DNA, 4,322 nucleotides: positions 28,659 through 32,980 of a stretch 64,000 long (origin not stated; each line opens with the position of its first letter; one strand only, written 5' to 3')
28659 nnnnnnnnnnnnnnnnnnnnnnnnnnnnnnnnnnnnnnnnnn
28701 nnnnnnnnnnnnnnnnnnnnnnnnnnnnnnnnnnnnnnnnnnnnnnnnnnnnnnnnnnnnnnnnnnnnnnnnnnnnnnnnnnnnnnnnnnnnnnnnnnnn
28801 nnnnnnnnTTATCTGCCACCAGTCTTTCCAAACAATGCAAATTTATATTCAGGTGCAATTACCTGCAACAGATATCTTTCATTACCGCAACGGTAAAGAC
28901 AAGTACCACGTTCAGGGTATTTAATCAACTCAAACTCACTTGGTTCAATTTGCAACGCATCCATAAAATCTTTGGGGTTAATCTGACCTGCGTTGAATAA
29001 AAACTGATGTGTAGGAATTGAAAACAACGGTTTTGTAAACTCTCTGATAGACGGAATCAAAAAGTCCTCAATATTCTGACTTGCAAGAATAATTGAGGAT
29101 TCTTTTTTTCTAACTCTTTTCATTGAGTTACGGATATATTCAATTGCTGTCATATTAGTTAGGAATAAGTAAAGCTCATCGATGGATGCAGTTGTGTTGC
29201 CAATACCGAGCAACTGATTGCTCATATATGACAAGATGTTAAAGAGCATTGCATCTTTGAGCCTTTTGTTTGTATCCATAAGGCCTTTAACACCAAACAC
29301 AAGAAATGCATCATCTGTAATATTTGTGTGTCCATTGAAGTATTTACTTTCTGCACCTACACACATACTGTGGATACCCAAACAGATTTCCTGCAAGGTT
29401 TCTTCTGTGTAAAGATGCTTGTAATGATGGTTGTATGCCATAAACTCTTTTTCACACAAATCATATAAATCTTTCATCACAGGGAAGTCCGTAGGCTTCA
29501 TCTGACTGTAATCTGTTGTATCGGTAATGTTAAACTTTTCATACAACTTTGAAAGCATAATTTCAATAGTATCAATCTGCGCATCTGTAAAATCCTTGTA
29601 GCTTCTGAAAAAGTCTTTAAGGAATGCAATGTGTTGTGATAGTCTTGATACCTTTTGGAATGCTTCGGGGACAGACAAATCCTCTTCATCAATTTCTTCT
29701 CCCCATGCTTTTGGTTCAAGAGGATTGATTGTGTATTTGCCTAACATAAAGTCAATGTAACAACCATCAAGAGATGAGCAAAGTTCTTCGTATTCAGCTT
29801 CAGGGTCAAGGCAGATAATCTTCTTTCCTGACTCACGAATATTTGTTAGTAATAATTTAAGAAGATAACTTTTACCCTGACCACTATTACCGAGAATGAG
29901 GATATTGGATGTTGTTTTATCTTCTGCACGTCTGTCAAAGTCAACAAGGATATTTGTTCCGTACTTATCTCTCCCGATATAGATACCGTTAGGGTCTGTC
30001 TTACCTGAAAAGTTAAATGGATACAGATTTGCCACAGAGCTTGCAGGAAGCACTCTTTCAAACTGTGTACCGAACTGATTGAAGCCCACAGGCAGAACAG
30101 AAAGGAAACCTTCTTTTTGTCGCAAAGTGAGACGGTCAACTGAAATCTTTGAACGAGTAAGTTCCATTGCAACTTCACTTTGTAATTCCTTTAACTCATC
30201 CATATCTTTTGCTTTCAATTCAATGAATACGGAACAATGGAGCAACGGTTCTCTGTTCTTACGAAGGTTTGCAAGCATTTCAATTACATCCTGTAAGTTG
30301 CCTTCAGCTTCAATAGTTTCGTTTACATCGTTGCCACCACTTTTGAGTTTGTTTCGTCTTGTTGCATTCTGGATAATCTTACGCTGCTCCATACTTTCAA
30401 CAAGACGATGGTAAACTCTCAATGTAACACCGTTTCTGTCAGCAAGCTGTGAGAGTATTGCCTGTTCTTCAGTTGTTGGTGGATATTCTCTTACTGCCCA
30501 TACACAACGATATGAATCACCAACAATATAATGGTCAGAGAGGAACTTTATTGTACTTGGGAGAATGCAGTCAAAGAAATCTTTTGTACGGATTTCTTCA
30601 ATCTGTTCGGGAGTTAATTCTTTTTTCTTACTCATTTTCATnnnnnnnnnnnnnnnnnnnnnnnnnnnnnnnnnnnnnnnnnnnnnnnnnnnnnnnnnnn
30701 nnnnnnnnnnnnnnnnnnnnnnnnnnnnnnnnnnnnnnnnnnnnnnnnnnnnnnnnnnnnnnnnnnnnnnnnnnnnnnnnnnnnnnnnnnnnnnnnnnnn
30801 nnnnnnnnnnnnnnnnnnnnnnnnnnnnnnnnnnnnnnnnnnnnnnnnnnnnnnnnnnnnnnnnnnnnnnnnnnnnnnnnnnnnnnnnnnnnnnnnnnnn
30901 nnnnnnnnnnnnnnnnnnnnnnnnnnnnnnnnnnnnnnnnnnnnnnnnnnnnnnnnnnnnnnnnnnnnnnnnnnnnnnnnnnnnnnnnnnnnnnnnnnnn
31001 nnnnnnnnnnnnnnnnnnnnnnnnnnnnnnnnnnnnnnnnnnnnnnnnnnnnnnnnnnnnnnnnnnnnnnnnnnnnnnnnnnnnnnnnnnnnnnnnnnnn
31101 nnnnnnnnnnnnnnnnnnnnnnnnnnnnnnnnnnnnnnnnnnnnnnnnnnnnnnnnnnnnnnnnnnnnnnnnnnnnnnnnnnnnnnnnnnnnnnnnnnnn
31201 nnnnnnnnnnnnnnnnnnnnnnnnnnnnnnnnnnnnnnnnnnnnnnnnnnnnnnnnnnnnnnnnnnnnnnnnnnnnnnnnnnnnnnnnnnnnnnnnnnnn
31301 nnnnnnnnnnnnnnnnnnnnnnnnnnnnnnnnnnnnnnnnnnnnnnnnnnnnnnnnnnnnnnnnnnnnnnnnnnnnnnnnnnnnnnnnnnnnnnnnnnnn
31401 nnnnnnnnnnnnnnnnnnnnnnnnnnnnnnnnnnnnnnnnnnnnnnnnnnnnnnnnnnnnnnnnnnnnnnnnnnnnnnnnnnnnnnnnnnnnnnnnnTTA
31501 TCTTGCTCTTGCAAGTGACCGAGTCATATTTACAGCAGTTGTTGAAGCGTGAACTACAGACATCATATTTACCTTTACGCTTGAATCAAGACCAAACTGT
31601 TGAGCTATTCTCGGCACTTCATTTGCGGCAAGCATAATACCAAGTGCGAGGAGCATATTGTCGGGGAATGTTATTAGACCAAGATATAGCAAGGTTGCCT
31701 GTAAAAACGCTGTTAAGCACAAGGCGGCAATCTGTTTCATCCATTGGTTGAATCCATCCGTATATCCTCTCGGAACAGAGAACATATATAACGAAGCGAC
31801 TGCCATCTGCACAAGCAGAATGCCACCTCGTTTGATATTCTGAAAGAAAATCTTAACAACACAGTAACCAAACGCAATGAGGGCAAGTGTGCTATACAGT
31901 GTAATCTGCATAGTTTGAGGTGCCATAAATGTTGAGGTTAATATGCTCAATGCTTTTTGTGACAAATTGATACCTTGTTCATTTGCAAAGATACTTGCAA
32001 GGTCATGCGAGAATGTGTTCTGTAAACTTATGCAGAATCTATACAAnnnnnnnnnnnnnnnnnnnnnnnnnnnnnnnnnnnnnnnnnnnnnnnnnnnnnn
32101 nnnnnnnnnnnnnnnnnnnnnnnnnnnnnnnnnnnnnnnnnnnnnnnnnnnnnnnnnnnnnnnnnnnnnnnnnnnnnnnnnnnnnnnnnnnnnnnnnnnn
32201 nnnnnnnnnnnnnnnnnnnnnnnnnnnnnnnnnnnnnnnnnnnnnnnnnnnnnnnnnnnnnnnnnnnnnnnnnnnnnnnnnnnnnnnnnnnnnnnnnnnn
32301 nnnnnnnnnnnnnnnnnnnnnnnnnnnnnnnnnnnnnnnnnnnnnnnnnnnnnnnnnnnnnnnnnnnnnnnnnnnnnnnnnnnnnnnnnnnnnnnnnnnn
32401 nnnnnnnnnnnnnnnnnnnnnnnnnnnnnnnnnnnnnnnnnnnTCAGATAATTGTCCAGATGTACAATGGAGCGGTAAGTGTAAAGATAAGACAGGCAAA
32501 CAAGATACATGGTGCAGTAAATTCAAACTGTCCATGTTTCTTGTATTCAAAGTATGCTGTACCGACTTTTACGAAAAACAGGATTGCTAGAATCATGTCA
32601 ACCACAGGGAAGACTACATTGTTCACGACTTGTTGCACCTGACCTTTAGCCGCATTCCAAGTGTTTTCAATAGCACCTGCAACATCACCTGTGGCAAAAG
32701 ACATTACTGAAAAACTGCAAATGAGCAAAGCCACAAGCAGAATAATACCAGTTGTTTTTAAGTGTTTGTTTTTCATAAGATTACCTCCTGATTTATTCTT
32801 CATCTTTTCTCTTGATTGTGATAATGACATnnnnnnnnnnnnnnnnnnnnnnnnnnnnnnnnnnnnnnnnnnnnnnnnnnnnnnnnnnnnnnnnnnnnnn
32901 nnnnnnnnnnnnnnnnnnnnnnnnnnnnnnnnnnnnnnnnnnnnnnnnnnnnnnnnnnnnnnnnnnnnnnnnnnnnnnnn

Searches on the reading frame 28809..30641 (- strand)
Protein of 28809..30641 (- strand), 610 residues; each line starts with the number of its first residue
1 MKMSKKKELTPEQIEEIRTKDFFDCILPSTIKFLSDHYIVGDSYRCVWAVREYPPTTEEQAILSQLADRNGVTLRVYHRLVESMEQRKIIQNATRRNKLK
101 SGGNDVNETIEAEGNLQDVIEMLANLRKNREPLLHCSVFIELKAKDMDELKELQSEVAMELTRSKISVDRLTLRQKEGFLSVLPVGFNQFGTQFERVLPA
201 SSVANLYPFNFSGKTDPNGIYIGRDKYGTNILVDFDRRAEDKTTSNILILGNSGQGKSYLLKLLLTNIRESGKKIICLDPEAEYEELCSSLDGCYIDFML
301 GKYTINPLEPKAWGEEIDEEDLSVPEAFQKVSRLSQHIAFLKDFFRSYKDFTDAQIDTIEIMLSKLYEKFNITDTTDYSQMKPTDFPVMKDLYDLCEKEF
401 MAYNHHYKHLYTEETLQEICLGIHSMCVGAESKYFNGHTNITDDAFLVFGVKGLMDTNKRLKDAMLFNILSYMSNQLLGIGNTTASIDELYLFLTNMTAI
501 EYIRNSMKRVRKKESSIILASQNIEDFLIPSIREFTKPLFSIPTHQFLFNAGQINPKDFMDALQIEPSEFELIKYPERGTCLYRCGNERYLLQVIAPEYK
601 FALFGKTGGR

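Call 22: search_protein_families(library=pfam, proteins=[window:28809-30641:-], max_evalue=0.01)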
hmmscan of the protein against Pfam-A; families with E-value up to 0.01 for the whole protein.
window:28809-30641:- (610 aa): 11 families
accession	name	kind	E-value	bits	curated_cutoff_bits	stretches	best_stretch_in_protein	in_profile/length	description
PF19044.6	P-loop_TraG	-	3.6e-12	46.1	25.8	1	222-529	4-298/413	TraG P-loop domain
PF12846.13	AAA_10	-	1.6e-09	37.8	27.5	1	242-290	19-67/362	AAA-like domain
PF01935.23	DUF87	-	1.2e-07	32.5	23.2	1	244-350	23-125/220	Helicase HerA, central domain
PF10412.15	TrwB_AAD_bind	-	0.00024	20.6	20.5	1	242-284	13-55/387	Type IV secretion-system coupling protein DNA-binding domain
PF13191.12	AAA_16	-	0.00038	21.4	32.6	1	223-272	4-52/167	AAA ATPase domain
PF05673.19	DUF815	-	0.0005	19.8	23.8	1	224-280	33-89/249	Protein of unknown function (DUF815)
PF20720.3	nSTAND3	-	0.0019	18.3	27.2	1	244-308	17-83/155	Novel STAND NTPase 3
PF01580.24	FtsK_SpoIIIE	-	0.002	18.1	24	0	220-268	20-63/221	FtsK/SpoIIIE family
PF25199.1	nSTAND_NTPase5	-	0.003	17.8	34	1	234-284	31-82/145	Novel STAND NTPase 5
PF00005.33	ABC_tran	-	0.0046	18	25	0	246-275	13-42/137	ABC transporter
PF13401.12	AAA_22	-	0.0096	16.7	27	0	243-280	4-44/130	AAA domain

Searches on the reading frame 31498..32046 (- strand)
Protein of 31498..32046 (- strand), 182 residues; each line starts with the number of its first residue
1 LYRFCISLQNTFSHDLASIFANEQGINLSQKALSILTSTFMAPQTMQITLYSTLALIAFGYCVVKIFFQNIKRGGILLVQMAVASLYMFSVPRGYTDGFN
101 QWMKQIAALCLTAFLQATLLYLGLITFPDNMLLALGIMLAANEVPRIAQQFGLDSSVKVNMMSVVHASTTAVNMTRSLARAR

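Call 22: search_protein_families(library=pfam, proteins=[window:31498-32046:-], max_evalue=0.01)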
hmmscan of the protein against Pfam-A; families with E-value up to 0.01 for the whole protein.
window:31498-32046:- (182 aa): 2 families
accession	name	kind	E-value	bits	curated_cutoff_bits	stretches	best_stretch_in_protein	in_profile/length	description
PF19511.4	TrbL_5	-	2.5e-74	250.5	25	1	1-181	108-288/290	Conjugal transfer protein TrbL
PF19597.4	TrbL_4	-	2.5e-10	40.6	27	1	12-179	113-275/276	Conjugal transfer protein TrbL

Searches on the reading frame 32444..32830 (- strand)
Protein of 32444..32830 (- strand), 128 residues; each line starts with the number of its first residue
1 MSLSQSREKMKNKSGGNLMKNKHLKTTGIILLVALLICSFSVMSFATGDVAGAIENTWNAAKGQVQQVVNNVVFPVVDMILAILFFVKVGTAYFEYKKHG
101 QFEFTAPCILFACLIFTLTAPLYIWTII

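Call 22: search_protein_families(library=pfam, proteins=[window:32444-32830:-], max_evalue=0.01)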
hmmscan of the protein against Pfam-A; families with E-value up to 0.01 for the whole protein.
window:32444-32830:- (128 aa): 2 families
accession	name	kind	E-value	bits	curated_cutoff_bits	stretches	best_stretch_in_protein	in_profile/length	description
PF12963.12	DUF3852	-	3.1e-47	159.8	25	1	25-128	4-107/107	Protein of unknown function (DUF3852)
PF02116.20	STE2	-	0.0071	16.1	27.2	1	24-124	149-247/280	Fungal pheromone mating factor STE2 GPCR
